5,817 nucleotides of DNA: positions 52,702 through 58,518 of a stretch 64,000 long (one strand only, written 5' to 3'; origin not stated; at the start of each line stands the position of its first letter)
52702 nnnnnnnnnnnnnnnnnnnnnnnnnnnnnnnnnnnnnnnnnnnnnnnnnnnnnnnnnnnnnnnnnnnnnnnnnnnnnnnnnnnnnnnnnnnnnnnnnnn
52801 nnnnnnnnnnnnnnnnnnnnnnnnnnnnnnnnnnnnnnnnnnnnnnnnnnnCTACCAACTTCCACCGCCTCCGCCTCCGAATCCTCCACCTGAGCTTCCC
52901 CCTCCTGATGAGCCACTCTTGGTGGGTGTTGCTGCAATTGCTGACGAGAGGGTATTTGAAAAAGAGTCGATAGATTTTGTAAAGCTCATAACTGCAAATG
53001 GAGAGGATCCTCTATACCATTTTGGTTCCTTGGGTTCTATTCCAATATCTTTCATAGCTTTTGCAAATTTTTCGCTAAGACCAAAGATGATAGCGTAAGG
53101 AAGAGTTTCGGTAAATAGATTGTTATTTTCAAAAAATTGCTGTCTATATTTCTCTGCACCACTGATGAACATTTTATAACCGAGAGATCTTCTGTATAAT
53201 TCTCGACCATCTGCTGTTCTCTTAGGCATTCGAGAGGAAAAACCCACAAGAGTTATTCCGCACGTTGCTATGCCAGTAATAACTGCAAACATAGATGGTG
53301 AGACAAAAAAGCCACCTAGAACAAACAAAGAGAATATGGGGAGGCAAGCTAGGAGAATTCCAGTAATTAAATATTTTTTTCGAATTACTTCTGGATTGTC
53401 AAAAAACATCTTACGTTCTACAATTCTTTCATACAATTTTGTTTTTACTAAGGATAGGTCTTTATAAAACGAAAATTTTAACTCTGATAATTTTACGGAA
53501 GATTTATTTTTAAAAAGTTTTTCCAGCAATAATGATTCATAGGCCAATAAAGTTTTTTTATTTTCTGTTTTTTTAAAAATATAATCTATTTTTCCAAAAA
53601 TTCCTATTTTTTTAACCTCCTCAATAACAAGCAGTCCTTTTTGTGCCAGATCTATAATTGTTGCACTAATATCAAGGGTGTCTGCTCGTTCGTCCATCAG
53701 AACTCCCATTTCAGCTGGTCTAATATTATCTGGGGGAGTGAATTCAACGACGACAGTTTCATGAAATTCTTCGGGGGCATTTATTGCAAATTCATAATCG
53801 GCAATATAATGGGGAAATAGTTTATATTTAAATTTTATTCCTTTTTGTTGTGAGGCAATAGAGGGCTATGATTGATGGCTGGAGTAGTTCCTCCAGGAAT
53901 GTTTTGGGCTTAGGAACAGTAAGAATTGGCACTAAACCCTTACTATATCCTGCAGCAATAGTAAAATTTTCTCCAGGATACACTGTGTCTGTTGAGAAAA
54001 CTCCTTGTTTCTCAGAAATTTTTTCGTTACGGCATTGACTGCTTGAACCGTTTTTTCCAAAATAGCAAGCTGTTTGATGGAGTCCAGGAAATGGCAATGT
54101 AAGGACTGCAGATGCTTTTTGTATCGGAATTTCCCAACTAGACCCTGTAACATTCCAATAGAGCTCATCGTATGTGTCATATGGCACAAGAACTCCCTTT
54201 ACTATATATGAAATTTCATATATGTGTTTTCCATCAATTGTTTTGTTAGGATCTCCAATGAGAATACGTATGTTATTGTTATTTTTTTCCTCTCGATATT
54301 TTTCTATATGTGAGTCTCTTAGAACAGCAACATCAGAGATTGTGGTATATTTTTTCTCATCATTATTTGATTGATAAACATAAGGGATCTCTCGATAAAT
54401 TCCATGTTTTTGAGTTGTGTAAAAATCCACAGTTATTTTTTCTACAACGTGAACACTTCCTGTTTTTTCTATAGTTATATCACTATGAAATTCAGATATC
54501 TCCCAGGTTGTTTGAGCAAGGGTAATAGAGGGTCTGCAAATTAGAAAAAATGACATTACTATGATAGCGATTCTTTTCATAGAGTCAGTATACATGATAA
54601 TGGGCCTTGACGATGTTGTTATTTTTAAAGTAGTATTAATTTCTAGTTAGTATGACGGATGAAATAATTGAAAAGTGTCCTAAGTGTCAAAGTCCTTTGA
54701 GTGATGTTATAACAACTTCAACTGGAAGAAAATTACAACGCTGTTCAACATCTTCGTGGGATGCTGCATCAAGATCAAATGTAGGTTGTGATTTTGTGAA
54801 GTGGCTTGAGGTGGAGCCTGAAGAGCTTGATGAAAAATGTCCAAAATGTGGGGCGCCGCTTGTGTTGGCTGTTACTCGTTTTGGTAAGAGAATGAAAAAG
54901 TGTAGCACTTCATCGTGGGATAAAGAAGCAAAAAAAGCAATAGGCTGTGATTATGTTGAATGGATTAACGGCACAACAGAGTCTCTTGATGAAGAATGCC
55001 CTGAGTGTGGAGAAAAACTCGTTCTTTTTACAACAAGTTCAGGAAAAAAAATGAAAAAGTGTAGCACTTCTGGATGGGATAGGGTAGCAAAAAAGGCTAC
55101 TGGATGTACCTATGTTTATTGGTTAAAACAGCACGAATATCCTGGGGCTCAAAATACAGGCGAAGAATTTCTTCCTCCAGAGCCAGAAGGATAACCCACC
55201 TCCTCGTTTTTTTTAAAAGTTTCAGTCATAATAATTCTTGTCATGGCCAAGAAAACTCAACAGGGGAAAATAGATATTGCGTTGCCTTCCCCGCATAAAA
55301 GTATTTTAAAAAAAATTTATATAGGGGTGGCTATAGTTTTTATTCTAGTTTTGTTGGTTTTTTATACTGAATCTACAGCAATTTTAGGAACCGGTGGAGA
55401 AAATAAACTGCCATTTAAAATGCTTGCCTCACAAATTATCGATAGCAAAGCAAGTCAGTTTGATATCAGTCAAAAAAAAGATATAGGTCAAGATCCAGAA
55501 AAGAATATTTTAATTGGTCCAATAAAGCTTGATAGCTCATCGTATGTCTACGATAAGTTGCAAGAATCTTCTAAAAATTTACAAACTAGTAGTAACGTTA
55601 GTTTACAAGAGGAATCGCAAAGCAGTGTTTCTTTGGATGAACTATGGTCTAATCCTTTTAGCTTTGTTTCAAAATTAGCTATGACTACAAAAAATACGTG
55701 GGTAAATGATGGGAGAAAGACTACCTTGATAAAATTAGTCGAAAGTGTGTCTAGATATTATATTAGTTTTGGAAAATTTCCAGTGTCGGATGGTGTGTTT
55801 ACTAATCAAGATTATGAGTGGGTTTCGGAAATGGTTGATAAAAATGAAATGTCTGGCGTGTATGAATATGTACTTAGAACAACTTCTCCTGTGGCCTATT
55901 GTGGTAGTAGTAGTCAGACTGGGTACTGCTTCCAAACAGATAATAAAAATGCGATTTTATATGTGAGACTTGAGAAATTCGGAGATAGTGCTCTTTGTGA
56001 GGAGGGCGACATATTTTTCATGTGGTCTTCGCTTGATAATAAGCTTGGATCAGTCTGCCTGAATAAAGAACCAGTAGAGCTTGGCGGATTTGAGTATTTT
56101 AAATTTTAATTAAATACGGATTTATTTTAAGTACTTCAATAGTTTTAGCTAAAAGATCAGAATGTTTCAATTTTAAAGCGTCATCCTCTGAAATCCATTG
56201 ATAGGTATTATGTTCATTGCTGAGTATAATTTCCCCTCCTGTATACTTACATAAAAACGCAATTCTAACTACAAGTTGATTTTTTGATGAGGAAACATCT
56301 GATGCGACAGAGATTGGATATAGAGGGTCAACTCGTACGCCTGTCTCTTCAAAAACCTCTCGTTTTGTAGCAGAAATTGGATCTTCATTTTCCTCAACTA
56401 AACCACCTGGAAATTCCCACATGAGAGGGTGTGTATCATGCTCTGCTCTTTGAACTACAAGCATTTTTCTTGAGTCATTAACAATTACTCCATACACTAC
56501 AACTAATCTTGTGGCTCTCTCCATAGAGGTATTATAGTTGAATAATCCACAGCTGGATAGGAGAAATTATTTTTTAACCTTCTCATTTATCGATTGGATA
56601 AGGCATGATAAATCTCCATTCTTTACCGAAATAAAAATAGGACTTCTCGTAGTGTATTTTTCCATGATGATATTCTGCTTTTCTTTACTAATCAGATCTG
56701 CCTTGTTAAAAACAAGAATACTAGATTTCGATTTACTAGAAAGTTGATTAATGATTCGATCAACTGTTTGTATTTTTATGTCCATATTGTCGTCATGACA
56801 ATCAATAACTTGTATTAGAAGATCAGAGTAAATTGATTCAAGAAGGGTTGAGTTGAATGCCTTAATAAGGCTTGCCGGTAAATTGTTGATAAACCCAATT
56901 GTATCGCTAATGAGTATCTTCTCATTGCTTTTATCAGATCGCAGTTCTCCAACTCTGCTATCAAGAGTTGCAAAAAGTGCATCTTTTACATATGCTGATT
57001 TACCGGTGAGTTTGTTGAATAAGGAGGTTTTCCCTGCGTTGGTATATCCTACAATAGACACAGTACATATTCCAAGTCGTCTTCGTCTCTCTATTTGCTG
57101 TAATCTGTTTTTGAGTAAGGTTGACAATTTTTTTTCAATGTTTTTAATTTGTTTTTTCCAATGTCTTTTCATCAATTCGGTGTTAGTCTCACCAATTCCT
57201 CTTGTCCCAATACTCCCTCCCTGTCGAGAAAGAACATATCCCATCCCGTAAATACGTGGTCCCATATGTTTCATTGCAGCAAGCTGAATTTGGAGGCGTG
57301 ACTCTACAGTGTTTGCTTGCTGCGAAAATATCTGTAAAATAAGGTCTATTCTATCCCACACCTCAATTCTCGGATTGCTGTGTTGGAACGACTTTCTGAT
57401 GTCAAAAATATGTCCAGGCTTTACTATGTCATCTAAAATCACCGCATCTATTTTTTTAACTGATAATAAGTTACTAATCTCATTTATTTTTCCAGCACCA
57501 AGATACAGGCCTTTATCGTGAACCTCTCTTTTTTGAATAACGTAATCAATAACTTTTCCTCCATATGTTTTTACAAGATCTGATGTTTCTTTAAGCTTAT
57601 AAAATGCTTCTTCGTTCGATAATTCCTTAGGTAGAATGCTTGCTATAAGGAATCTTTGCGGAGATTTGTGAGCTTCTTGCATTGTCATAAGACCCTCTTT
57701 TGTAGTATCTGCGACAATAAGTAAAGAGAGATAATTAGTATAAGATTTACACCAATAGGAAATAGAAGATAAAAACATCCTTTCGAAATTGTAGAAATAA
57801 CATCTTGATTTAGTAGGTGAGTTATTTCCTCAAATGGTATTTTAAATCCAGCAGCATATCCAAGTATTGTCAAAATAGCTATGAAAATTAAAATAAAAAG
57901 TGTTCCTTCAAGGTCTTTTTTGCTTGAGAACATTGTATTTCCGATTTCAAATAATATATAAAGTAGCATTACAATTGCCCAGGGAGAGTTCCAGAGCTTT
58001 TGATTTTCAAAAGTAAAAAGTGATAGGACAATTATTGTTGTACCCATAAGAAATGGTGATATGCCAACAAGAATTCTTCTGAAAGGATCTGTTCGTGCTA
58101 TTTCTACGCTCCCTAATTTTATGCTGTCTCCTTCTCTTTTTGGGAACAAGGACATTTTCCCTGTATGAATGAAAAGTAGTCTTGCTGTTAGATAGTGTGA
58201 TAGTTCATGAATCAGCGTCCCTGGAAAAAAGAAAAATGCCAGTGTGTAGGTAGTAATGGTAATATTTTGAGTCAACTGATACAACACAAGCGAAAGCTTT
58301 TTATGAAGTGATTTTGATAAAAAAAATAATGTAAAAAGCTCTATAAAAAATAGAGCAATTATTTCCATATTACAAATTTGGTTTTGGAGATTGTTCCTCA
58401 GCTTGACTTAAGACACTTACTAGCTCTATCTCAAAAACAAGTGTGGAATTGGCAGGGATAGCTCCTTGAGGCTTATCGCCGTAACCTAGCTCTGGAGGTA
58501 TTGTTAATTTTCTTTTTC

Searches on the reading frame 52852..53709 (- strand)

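Call 8: search_protein_families(library=pfam, proteins=[window:52852-53709:-], max_evalue=0.001)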
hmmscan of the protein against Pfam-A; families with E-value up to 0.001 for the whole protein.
window:52852-53709:- (285 aa): 1 family
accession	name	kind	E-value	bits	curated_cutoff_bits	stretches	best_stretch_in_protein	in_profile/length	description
PF20990.2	DUF2207_C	-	5.1e-32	112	33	1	3-219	19-247/247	Predicted membrane protein (DUF2207) C-terminal domain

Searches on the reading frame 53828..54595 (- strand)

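Call 27: search_protein_families(library=pfam, proteins=[window:53828-54595:-], max_evalue=0.01)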
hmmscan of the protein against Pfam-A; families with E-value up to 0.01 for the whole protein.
window:53828-54595:- (255 aa): 1 family
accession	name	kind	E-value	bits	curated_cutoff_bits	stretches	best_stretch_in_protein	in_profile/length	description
PF09972.14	DUF2207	-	1.4e-32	113.7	24.4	1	32-215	1-170/172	Predicted membrane protein (DUF2207) N-terminal domain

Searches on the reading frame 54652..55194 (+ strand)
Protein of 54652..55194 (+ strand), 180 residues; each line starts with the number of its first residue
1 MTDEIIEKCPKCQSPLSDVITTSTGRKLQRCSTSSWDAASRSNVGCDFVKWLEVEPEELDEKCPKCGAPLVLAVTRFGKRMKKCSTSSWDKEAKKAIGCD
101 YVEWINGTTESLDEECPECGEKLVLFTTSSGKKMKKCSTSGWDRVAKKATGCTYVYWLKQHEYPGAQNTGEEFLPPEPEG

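Call 27: search_protein_families(library=pfam, proteins=[window:54652-55194:+], max_evalue=0.01)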
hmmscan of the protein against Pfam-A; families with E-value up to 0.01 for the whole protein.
window:54652-55194:+ (180 aa): 22 families
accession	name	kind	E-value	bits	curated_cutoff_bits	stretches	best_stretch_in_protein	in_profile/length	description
PF01396.24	Zn_ribbon_Top1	-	4.9e-10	39.5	32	1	60-79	1-20/39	Topoisomerase DNA binding C4 zinc finger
PF13240.11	Zn_Ribbon_1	-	1e-05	25.6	25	0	62-70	15-23/23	zinc-ribbon domain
PF23549.1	Zn_ribbon_GRF_2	-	1.6e-05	25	27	0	62-76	3-17/45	GRF-like zinc ribbon domain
PF21349.2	RUBY_RBDX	-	3e-05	23.8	26.5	0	55-69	11-25/30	Rubrerythrin, rubredoxin-like domain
PF03119.21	DNA_ligase_ZBD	-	3.8e-05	23.9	25.8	0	115-124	1-10/27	NAD-dependent DNA ligase C4 zinc finger domain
PF09723.15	Zn_ribbon_8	-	5.2e-05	23.6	34.4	0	48-69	15-36/41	Zinc ribbon domain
PF06677.18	Auto_anti-p27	-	5.6e-05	23.6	24.1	0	59-71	14-26/40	Sjogren's syndrome/scleroderma autoantigen 1 (Autoantigen p27)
PF25208.1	DUF7838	-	9e-05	22.8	28.5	0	111-130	4-23/55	Domain of unknown function (DUF7838)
PF17309.7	DUF5356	-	9.7e-05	22.7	26.4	0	17-40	29-52/135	Family of unknown function (DUF5356)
PF13453.11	Zn_ribbon_TFIIB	-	0.00033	20.4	22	0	8-31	1-22/41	Transcription factor zinc-finger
PF13248.11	Zn_ribbon_3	-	0.00044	20.1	27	0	57-70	13-26/26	zinc-ribbon domain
PF23455.1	DUF7129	-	0.00046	20.3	30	0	109-123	23-37/45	Domain of unknown function (DUF7129)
PF08271.17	Zn_Ribbon_TF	-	0.00095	19.1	29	0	116-131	3-18/43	TFIIB zinc-binding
PF12760.12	Zn_ribbon_IS1595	-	0.001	19.4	25.4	0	8-32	20-41/46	Transposase zinc-ribbon domain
PF13005.12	zf-IS66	-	0.0013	19.6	27.3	0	61-70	2-10/46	zinc-finger binding domain of transposase IS66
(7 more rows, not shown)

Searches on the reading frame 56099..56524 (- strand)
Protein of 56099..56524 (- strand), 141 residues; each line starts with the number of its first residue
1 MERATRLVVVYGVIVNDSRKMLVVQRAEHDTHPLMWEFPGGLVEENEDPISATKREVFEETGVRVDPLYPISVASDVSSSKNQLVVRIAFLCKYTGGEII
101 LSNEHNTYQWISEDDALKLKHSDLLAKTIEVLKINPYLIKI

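Call 27: search_protein_families(library=pfam, proteins=[window:56099-56524:-], max_evalue=0.01)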
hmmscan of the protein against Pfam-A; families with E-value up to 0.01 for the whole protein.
window:56099-56524:- (141 aa): 2 families
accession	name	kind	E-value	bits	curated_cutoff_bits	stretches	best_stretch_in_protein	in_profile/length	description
PF00293.34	NUDIX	-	2.5e-20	73.3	21.1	1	8-127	4-129/134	NUDIX domain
PF14815.12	NUDIX_4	-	3.9e-08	33.5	35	1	10-126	1-108/113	NUDIX domain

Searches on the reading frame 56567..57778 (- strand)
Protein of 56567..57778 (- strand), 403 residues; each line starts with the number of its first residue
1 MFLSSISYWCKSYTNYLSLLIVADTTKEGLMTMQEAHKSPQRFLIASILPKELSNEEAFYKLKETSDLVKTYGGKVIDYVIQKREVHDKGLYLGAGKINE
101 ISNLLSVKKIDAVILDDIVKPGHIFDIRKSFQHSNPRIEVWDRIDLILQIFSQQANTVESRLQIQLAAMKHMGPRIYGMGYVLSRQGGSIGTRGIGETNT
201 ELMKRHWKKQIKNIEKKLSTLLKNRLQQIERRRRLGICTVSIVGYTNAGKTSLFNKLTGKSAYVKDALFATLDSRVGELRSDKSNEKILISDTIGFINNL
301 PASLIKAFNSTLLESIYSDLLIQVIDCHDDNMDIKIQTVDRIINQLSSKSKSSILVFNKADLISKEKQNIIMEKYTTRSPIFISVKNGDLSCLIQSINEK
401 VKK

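Call 27: search_protein_families(library=pfam, proteins=[window:56567-57778:-], max_evalue=0.01)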
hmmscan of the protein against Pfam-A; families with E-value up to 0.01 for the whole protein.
window:56567-57778:- (403 aa): 8 families
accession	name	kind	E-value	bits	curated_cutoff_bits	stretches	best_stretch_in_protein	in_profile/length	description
PF01926.29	MMR_HSR1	-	1.5e-19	70.6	21.9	1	239-359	1-113/113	50S ribosome-binding GTPase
PF16360.10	GTP-bdg_M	-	2.8e-19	69.9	29.5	1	155-232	2-79/79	GTP-binding GTPase Middle Region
PF13167.11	GTP-bdg_N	-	4.4e-17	62.9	25.4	1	61-151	3-88/89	GTP-binding GTPase N-terminal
PF02421.24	FeoB_N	-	8.4e-10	38.8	27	1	239-374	2-129/156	Ferrous iron transport protein B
PF03193.22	RsgA_GTPase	-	1.7e-06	28.4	30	1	331-388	34-94/174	RsgA GTPase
PF02492.25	cobW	-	4.9e-05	23.4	20.7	1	276-376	74-169/180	CobW/HypB/UreG, nucleotide-binding domain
PF00009.33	GTP_EFTU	-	0.00022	21.3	26.5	0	318-374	93-145/188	Elongation factor Tu GTP binding domain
PF09439.16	SRPRB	-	0.0052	16.6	25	0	239-270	5-34/178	Signal recognition particle receptor beta subunit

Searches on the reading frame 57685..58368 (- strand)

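Call 27: search_protein_families(library=pfam, proteins=[window:57685-58368:-], max_evalue=0.01)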
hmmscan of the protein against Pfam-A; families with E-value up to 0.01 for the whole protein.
window:57685-58368:- (227 aa): 1 family
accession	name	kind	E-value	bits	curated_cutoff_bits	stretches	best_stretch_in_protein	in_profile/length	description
PF13398.12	Peptidase_M50B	-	0.001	19.2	26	1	36-171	10-133/201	Peptidase M50B-like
